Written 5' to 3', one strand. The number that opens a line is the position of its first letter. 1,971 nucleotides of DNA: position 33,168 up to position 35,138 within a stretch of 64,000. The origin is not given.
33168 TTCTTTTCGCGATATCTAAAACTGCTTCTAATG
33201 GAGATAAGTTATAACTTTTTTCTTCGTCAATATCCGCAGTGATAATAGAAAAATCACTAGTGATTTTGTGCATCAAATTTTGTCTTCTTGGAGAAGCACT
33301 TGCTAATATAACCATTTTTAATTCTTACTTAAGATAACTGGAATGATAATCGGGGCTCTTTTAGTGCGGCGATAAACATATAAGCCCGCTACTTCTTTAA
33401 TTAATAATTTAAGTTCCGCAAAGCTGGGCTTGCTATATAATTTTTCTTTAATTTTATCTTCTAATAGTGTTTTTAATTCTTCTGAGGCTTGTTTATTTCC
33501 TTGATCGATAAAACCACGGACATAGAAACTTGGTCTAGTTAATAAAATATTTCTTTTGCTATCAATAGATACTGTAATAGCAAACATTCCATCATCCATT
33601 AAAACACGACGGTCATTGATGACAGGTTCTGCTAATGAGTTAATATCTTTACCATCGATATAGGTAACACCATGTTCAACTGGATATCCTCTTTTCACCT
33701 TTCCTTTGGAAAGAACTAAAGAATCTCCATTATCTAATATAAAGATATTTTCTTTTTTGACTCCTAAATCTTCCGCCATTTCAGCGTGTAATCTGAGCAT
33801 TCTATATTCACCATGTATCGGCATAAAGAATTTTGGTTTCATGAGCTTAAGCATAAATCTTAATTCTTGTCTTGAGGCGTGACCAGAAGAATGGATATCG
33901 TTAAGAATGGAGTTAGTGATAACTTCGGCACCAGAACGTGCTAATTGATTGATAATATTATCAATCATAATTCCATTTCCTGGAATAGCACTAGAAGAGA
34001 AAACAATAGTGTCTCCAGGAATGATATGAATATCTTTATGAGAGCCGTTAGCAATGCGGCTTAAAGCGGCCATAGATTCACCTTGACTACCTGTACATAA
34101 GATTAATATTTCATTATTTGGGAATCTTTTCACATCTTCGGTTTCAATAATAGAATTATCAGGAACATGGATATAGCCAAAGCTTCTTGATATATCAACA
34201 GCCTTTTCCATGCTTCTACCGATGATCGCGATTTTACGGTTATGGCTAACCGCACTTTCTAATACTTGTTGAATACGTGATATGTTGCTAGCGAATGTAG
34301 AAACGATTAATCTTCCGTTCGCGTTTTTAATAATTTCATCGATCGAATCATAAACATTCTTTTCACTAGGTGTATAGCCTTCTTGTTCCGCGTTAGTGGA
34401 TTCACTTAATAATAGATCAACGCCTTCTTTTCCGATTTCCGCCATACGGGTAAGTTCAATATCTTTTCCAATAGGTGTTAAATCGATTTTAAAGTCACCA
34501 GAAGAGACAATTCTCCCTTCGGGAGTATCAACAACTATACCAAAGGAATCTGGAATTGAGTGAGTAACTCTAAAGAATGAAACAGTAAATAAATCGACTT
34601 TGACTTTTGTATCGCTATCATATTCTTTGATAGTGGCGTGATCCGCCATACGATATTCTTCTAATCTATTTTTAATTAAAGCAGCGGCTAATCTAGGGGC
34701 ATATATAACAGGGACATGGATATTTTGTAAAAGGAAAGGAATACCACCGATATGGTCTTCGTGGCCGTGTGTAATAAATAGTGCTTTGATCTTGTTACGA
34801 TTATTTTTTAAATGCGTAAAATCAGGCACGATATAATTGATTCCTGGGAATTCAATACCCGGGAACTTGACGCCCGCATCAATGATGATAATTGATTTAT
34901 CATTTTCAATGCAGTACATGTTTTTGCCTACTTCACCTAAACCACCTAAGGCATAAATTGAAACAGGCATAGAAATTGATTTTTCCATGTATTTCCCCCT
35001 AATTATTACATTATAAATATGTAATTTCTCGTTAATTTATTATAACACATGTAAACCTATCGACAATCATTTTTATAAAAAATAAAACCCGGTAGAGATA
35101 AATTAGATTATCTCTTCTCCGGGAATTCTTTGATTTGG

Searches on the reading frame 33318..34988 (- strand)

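Call 91: search_protein_families(library=pfam, proteins=[window:33318-34988:-], max_evalue=0.00001)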
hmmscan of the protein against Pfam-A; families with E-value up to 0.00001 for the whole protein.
window:33318-34988:- (556 aa): 5 families
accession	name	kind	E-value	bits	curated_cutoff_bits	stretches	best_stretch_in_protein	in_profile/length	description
PF22505.1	RNase_J_b_CASP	-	7.2e-51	171.7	27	1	224-349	1-126/126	Ribonuclease J, beta-CASP domain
PF00753.33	Lactamase_B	-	2.6e-16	60.6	22.7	1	18-166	2-150/196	Metallo-beta-lactamase superfamily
PF17770.6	RNase_J_C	-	9.3e-16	59.1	23.8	1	456-553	1-100/102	Ribonuclease J C-terminal domain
PF07521.17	RMMBL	-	6.7e-12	45.7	21.6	1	364-411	10-59/63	Zn-dependent metallo-hydrolase RNA specificity domain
PF12706.13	Lactamase_B_2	-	1.5e-11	44.7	27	1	60-167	24-144/200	Beta-lactamase superfamily domain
